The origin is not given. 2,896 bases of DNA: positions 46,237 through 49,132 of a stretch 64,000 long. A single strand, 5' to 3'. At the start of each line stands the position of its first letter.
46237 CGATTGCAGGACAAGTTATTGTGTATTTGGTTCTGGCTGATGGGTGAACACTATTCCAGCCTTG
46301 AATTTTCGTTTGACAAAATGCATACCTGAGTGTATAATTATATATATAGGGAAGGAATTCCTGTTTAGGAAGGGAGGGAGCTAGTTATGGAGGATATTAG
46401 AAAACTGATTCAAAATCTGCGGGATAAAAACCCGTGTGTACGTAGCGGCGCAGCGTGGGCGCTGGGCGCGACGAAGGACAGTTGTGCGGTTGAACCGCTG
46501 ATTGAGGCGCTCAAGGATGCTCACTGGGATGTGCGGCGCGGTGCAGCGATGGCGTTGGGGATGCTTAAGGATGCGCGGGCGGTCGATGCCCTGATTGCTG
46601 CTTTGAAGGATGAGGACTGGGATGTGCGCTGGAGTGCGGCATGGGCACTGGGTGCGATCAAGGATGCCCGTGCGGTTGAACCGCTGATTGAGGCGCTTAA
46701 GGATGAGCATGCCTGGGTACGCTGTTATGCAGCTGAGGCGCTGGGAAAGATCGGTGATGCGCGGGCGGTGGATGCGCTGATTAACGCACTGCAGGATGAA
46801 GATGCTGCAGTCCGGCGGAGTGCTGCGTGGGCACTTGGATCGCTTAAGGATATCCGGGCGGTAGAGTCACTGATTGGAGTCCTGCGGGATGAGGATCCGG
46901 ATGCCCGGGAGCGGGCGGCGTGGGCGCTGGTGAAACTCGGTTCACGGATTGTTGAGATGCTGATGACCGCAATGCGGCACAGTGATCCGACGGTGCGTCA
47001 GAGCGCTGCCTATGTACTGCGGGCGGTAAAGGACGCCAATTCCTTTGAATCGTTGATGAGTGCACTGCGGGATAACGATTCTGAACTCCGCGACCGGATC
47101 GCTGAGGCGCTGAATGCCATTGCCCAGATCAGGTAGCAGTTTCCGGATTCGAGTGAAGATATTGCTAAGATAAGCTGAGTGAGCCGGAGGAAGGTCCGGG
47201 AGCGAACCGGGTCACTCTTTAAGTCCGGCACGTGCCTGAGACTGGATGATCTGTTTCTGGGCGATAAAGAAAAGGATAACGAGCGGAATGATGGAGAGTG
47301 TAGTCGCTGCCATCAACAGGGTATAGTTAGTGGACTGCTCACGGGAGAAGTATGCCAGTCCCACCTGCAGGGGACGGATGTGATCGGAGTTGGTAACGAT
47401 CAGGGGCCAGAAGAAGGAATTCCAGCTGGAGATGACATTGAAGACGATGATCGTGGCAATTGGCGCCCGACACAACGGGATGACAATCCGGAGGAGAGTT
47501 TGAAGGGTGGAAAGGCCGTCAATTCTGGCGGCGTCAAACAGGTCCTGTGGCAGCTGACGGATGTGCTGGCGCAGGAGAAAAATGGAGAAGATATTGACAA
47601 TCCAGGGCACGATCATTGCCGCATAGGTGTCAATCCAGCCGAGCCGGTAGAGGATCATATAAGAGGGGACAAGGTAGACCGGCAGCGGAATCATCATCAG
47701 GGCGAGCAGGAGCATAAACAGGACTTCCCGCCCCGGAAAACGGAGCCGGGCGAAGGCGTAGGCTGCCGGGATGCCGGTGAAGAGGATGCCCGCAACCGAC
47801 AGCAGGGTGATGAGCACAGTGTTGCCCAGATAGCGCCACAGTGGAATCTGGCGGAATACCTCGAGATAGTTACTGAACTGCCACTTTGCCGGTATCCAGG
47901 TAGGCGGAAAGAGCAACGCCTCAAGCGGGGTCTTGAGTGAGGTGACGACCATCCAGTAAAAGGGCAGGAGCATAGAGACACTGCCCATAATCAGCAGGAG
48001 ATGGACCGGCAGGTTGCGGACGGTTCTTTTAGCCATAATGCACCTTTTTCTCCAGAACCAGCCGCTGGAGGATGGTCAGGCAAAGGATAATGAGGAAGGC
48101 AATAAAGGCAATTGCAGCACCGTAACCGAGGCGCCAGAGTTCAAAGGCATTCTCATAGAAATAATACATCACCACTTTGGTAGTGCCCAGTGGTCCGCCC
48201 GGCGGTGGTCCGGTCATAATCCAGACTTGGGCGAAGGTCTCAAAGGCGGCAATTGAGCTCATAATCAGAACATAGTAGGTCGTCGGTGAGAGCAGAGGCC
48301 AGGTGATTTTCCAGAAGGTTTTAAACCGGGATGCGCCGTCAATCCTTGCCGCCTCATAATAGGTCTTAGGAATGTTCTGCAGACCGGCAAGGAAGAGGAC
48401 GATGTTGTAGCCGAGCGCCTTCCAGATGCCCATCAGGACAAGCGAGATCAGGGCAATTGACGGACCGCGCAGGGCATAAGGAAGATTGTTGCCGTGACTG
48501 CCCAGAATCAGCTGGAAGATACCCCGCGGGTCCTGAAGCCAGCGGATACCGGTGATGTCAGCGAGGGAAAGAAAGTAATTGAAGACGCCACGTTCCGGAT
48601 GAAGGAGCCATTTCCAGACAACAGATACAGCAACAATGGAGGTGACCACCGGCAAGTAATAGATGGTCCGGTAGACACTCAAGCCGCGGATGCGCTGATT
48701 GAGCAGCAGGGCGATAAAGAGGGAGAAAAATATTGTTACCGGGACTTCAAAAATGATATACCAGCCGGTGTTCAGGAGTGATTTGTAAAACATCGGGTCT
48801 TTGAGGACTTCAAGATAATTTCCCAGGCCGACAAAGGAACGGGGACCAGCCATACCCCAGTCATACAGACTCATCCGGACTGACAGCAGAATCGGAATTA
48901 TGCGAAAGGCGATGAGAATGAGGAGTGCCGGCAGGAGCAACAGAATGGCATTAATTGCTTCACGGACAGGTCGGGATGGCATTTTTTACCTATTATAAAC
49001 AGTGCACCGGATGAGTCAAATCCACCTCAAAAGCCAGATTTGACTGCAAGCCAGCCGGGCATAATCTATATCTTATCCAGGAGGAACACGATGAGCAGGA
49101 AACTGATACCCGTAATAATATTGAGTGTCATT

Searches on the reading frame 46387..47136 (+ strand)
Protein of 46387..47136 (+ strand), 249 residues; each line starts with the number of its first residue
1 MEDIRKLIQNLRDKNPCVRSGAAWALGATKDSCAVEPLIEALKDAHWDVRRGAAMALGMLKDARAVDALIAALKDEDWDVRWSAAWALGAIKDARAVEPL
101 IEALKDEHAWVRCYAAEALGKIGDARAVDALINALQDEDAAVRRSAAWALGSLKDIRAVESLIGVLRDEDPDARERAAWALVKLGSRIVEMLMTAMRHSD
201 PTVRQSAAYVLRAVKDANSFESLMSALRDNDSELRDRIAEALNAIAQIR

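Call 11: find_encoding_contigs(protein=window:46387-47136:+, flank=10000, max_places=6)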
Protein window:46387-47136:+ (249 aa): 12 contigs read that carry it; 4 places shown.
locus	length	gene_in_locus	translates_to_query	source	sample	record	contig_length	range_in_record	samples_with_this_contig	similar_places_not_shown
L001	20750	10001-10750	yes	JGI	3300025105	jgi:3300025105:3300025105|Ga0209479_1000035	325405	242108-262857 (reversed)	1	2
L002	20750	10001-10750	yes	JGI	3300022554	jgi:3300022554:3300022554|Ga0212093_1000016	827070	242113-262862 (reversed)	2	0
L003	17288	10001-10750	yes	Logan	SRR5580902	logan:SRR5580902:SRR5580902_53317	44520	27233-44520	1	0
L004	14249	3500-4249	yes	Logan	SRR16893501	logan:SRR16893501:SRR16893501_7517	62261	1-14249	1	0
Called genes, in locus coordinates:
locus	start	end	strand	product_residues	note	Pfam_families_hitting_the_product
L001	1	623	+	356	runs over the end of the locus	PF02684:LpxB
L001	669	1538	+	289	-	PF01040:UbiA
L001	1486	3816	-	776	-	PF09586:YfhO (weak)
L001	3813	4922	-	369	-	PF00070:Pyr_redox (faint), PF01134:GIDA (faint), PF01262:AlaDh_PNT_C (weak), PF01266:DAO (faint), PF03486:HI0933_like (weak), PF07992:Pyr_redox_2, PF12831:FAD_oxidored, PF13450:NAD_binding_8 (weak), +1 more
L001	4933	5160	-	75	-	PF13510:Fer2_4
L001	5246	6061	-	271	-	PF13507:GATase_5, PF07685:GATase_3 (weak)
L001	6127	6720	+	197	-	-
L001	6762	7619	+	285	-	PF01210:NAD_Gly3P_dh_N (faint), PF02737:3HCDH_N, PF03446:NAD_binding_2 (weak), PF00725:3HCDH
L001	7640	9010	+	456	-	PF13742:tRNA_anti_2, PF01336:tRNA_anti-codon, PF02601:Exonuc_VII_L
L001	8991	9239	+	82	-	PF02609:Exonuc_VII_S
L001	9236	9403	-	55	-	-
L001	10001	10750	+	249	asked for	-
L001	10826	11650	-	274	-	PF00528:BPD_transp_1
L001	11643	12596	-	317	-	PF00528:BPD_transp_1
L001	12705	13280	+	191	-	PF01161:PBP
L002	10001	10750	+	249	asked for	-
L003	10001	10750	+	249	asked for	-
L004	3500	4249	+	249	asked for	-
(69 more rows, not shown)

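Call 16: search_protein_families(library=pfam, proteins=[window:46387-47136:+], max_evalue=0.1)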
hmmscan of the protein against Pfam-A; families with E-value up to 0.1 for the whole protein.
window:46387-47136:+ (249 aa): 27 families (the best 25 are shown)
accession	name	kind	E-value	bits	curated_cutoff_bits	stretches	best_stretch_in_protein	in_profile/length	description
PF13646.12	HEAT_2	-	1.2e-92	304.8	27.7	5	66-151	1-88/88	HEAT repeats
PF03130.22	HEAT_PBS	-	2.7e-46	151.1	20.9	6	80-106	1-27/27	PBS lyase HEAT-like repeat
PF02985.28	HEAT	-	1.2e-44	146.5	23.5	8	66-91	2-27/31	HEAT repeat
PF13513.12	HEAT_EZ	-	6.2e-34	116.3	27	5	47-91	1-55/55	HEAT-like repeat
PF00514.29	Arm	-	1.5e-22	79.3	20.6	1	122-153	8-39/41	Armadillo/beta-catenin-like repeat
PF12717.13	Cnd1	-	8.9e-17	62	26.4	1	35-92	23-86/162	non-SMC mitotic condensation complex subunit 1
PF25786.1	HEAT_GCN1_C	-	5.4e-12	46.4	27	1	97-155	29-93/151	GCN1-like, C-terminal HEAT repeats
PF25767.1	ARM_TBCD_2nd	-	8.6e-12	45.4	29.7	1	65-92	78-105/245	Tubulin-specific chaperone D-like, ARM repeats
PF12755.13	Vac14_Fab1_bd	-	7.5e-08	33.3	22.1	0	96-121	28-53/97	Vacuolar 14 Fab1-binding region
PF01602.26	Adaptin_N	-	1.4e-06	27.6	37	0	100-153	84-141/524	Adaptin N terminal region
PF24492.1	HEAT_ECM29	-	1.5e-05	25.7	27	0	127-159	113-145/160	Proteasome adapter and scaffold protein ECM29, HEAT-repeat domain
PF24714.1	TOR1L1_N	-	2.9e-05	24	43.3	0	33-60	211-238/281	TORTIFOLIA1 N-terminal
PF21547.3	TTI1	-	0.0014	18.9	27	0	192-243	4-55/90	TELO2-interacting protein 1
PF23271.1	HEAT_GCN1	-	0.0023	18.2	27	0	128-151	41-64/190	Stalled ribosome sensor GCN1-like, HEAT repeats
PF24993.1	GNC1_N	-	0.0023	18.1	26.3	0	182-216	74-108/134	Stalled ribosome sensor GCN1 N-terminal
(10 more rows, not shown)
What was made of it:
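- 46387..47136 (+): 249-aa HEAT/PBS-lyase-like repeat gene, present only in the window's clade. Call 16.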

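Call 49: find_homologous_proteins(query=window:46387-47136:+, max_evalue=1e-20)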
Query window:46387-47136:+ (249 aa): 2191 proteins with E <= 1e-20 among 8000 candidates; the best 120 are listed.
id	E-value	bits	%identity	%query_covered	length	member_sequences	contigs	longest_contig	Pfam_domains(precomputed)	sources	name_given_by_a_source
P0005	2.3e-101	357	45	98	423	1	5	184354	PF23271.2,PF12717.14,PF00514.30,PF26715.1,PF24714.2,PF12755.14,PF02985.29,PF11865.15,PF01602.27,PF25767.2,PF21581.4,PF11791.15,PF01347.29,PF25786.1,PF03130.23,PF27207.1,PF13513.13,PF13646.13,PF25151.2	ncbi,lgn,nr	ncbi:HEAT repeat domain-containing protein [bacterium]|nr:HEAT repeat domain-containing protein [bac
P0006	8.5e-89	315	40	98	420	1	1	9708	PF12717.14,PF00514.30,PF12755.14,PF02985.29,PF24492.2,PF01602.27,PF25767.2,PF21547.4,PF11791.15,PF25786.1,PF10304.16,PF03130.23,PF13513.13,PF13646.13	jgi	jgi:HEAT repeat protein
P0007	5.6e-85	303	37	98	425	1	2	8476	PF12717.14,PF00514.30,PF24714.2,PF12755.14,PF25786.1,PF02985.29,PF11838.15,PF03130.23,PF13513.13,PF13646.13,PF25767.2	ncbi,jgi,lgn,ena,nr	ncbi:MAG TPA: hypothetical protein HA349_01690 [Methanotrichaceae archaeon]|nr:hypothetical protein 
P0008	1.6e-84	302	50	98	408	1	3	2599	PF12717.14,PF11791.15,PF00514.30,PF24714.2,PF12755.14,PF25786.1,PF02985.29,PF03130.23,PF13513.13,PF13646.13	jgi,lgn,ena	-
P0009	1.6e-80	288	43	86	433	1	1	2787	PF23271.2,PF12717.14,PF00514.30,PF12755.14,PF25786.1,PF02985.29,PF03130.23,PF13513.13,PF14663.12,PF13646.13,PF25767.2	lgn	-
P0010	2.8e-80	288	48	90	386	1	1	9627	PF12717.14,PF02985.29,PF03130.23,PF13513.13,PF13646.13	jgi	jgi:HEAT repeat protein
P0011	6.6e-80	286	43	98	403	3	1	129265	PF12717.14,PF00514.30,PF22646.3,PF02985.29,PF11838.15,PF03130.23,PF24492.2,PF13513.13,PF01602.27,PF13646.13,PF25767.2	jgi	-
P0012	1.0e-77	279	49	84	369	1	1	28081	PF12717.14,PF00514.30,PF02985.29,PF03130.23,PF13513.13,PF13646.13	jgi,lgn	-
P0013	1.4e-77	279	42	99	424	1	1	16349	PF23271.2,PF12717.14,PF00514.30,PF24714.2,PF12755.14,PF02985.29,PF24492.2,PF01602.27,PF14663.12,PF25767.2,PF21581.4,PF11791.15,PF20926.4,PF25786.1,PF03130.23,PF13513.13,PF13646.13,PF23227.2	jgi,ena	-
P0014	1.4e-74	269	44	98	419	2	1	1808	PF12717.14,PF00514.30,PF26715.1,PF24714.2,PF12755.14,PF02985.29,PF24492.2,PF01602.27,PF25767.2,PF21547.4,PF25786.1,PF03130.23,PF13513.13,PF13646.13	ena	-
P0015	1.1e-73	266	44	99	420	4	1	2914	PF12717.14,PF11791.15,PF00514.30,PF25786.1,PF02985.29,PF03130.23,PF24492.2,PF13513.13,PF01602.27,PF13646.13,PF25767.2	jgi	jgi:HEAT repeat protein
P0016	1.4e-72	262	39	98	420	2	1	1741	PF12717.14,PF00514.30,PF12755.14,PF02985.29,PF24492.2,PF01602.27,PF25767.2,PF11791.15,PF25786.1,PF03130.23,PF13513.13,PF13646.13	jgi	jgi:HEAT repeat protein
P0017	2.4e-72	262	54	98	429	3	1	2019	PF12717.14,PF00514.30,PF24714.2,PF12755.14,PF02985.29,PF01602.27,PF25767.2,PF11791.15,PF25786.1,PF03130.23,PF13513.13,PF13646.13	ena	-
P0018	8.3e-71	257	40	99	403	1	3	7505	PF12717.14,PF00514.30,PF12755.14,PF02985.29,PF03130.23,PF13513.13,PF13646.13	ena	-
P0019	1.7e-70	256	41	98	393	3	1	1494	PF12717.14,PF00514.30,PF26715.1,PF24714.2,PF12755.14,PF02985.29,PF24492.2,PF01602.27,PF25767.2,PF11791.15,PF25786.1,PF03130.23,PF13513.13,PF13646.13,PF23227.2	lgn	-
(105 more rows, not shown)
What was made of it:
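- On Horizontally acquired cassette or genomic islet: Outside homologues listed are 33-56% identical (call 49).
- The listing is dominated by longer proteins, most of them 300-430 aa, so high bit scores may partly reflect the larger number of matching repeats (call 49).
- Tried and rejected: It was uninformative (call 49).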

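Call 52: list_cluster_members(proteins=[window:46387-47136:+])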
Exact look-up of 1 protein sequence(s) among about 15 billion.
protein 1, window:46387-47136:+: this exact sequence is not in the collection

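Call 53: list_cluster_members(proteins=[window:46387-47133:+, L006:8676-9422:-, L009:6728-7474:-])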
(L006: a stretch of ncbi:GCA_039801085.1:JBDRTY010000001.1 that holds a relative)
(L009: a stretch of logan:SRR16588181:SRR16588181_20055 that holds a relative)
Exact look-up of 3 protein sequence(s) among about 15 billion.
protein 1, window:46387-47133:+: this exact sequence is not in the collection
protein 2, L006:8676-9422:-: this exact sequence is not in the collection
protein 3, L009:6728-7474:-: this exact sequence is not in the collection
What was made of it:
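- Tried and rejected: Two exact-sequence look-ups of the HEAT protein returned nothing (calls 52, 53).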

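Call 63: search_protein_families(library=ncbifam, proteins=[window:46387-47136:+], max_evalue=0.01)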
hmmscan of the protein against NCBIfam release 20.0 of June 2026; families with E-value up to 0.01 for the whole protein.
window:46387-47136:+ (249 aa): 9 families
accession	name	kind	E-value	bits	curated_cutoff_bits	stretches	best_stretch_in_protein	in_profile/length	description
NF058502.1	phyc_lyase_CpcE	equivalog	3e-34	118.7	330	3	6-107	6-116/260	C-phycocyanin alpha-cysteine-84 phycocyanobilin lyase subunit CpcE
NF045915.1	PhycobilmeDegNblB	equivalog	1.4e-30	106.5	300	3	9-150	39-185/214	phycobilisome degradation protein NblB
NF058515.1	phyc_lyase_CpcF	equivalog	1.7e-23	83.3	220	3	95-154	60-120/200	C-phycocyanin alpha-cysteine-84 phycocyanobilin lyase subunit CpcF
NF010374.0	PRK13800.1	equivalog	2.5e-22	79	1196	3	4-88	810-895/898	fumarate reductase/succinate dehydrogenase flavoprotein subunit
NF007244.0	PRK09687.1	equivalog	1.2e-20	74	275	3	13-136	140-264/285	putative lyase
NF045662.1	DVU0298_fam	equivalog_domain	2.9e-18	66.2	75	1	64-119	145-199/213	DVU0298 family protein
NF058505.1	phyc_lyase_CpeY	equivalog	1.1e-13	50.5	600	3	114-192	35-118/419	C-phycoerythrin alpha-cysteine-82 phycoerythrobilin lyase CpeY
TIGR02270.1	TIGR02270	subfamily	1.2e-10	41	206.8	2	53-231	75-253/410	TIGR02270 family protein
NF006501.0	PRK08937.3-1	equivalog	2.1e-10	41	310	2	107-158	43-94/191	adenylosuccinate lyase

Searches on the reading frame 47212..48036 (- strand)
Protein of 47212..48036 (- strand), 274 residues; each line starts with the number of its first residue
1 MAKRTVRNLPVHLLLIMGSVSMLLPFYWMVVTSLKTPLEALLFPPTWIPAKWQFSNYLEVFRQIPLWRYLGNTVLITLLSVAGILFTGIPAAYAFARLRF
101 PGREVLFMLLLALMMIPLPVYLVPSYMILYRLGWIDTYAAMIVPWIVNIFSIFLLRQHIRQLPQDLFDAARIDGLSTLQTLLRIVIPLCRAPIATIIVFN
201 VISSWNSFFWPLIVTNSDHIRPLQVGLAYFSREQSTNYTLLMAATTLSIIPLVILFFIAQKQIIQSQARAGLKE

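Call 63: search_protein_families(library=ncbifam, proteins=[window:47212-48036:-], max_evalue=0.01)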
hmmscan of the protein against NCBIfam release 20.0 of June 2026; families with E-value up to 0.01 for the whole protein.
window:47212-48036:- (274 aa): 15 families
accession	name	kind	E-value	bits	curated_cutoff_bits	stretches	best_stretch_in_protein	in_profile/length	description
NF008210.0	PRK10973.1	equivalog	3.1e-35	122.2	297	1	6-265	7-274/281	sn-glycerol-3-phosphate ABC transporter permease UgpE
NF040932.1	ABC_arch_GlcU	equivalog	1.2e-29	103.8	340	1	12-260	6-258/272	glucose ABC transporter permease GlcU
NF008231.0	PRK10998.1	equivalog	4.9e-20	72.3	261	1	7-273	12-295/296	maltose ABC transporter permease MalG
TIGR01581.1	Mo_ABC_porter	hypoth_equivalog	1e-09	38.2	210.3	1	74-255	27-219/225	ABC transporter permease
TIGR03262.1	PhnU2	equivalog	2.6e-05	23.1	593.25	0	29-117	13-103/546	putative 2-aminoethylphosphonate ABC transporter permease subunit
NF008232.0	PRK10999.1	equivalog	5.2e-05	22.1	392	1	145-216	384-455/520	maltose ABC transporter permease MalF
NF008196.0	PRK10952.1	equivalog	7.7e-05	21.7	439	1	73-193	149-265/356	glycine betaine/L-proline ABC transporter permease ProW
TIGR02140.1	permease_CysW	equivalog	0.00027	20.5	329.1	1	54-266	33-257/261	sulfate ABC transporter permease subunit CysW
TIGR00969.1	3a0106s02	subfamily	0.00033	20.2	240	0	51-259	44-267/272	sulfate ABC transporter permease subunit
TIGR03416.1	ABC_choXWV_perm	equivalog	0.0007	19.1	363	1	65-196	83-210/267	choline ABC transporter permease subunit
NF007047.0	PRK09500.1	equivalog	0.0012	18.5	326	1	43-206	35-198/257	spermidine/putrescine ABC transporter permease PotC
NF007044.0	PRK09497.1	equivalog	0.0023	17.4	348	0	20-199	21-213/285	spermidine/putrescine ABC transporter permease PotB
NF011624.0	PRK15050.1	equivalog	0.0055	15.9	247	0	34-130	39-134/297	2-aminoethylphosphonate ABC transporter permease subunit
NF038017.1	ABC_perm1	subfamily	0.0065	16.5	100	1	76-196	4-131/184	ABC transporter permease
TIGR02141.1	modB_ABC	equivalog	0.0098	15.5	182.6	0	74-214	4-158/208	molybdate ABC transporter permease subunit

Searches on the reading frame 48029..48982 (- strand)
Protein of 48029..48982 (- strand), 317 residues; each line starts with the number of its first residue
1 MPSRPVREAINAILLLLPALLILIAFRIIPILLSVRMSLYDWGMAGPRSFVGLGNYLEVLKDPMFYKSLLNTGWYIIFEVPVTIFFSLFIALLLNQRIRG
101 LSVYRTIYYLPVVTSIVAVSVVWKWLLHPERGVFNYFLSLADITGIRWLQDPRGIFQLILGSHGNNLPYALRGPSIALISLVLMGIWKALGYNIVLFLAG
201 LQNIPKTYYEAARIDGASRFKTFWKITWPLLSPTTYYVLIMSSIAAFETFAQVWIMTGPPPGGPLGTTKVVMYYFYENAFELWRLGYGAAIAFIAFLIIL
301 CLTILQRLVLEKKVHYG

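Call 63: search_protein_families(library=ncbifam, proteins=[window:48029-48982:-], max_evalue=0.01)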
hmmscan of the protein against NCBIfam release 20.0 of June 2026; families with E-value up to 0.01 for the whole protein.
window:48029-48982:- (317 aa): 20 families
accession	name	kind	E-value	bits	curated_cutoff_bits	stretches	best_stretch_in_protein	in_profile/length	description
NF007852.0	PRK10561.1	equivalog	1.1e-37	130.4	335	2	149-316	130-294/295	sn-glycerol-3-phosphate ABC transporter permease UgpA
NF040931.1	ABC_arch_GlcT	equivalog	1.6e-22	80.5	360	1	17-303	3-268/278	glucose ABC transporter permease GlcT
NF008232.0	PRK10999.1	equivalog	5.8e-18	64.9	392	1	49-306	263-511/520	maltose ABC transporter permease MalF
TIGR03262.1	PhnU2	equivalog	3.5e-08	32.6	593.25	1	16-247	7-198/546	putative 2-aminoethylphosphonate ABC transporter permease subunit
TIGR01581.1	Mo_ABC_porter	hypoth_equivalog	1.1e-07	31.5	210.3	1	179-259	104-184/225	ABC transporter permease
TIGR02140.1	permease_CysW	equivalog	1.6e-07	31.1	329.1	1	51-313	31-258/261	sulfate ABC transporter permease subunit CysW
TIGR00969.1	3a0106s02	subfamily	1.8e-07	30.9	240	1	200-306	165-270/272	sulfate ABC transporter permease subunit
NF040932.1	ABC_arch_GlcU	equivalog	8.4e-07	28.9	340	1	198-259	153-214/272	glucose ABC transporter permease GlcU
TIGR02141.1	modB_ABC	equivalog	2.1e-06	27.5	182.6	1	197-306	99-200/208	molybdate ABC transporter permease subunit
NF043074.1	MMSYN1_0196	equivalog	3.5e-05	23.2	350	1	179-312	139-265/277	spermidine/putrescine ABC transporter permease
NF006954.0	PRK09433.1-5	equivalog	8.2e-05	21.5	821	1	153-308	110-256/530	thiamine/thiamine pyrophosphate ABC transporter permease ThiP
TIGR02139.1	permease_CysT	equivalog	8.5e-05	22.3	246.1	1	197-308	151-261/265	sulfate ABC transporter permease subunit CysT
NF006955.0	PRK09433.2-3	equivalog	0.00025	19.8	801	1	152-274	116-231/543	thiamine/thiamine pyrophosphate ABC transporter permease ThiP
NF011624.0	PRK15050.1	equivalog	0.00032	19.9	247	0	7-94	19-100/297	2-aminoethylphosphonate ABC transporter permease subunit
NF008231.0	PRK10998.1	equivalog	0.00036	20.2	261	1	201-256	181-236/296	maltose ABC transporter permease MalG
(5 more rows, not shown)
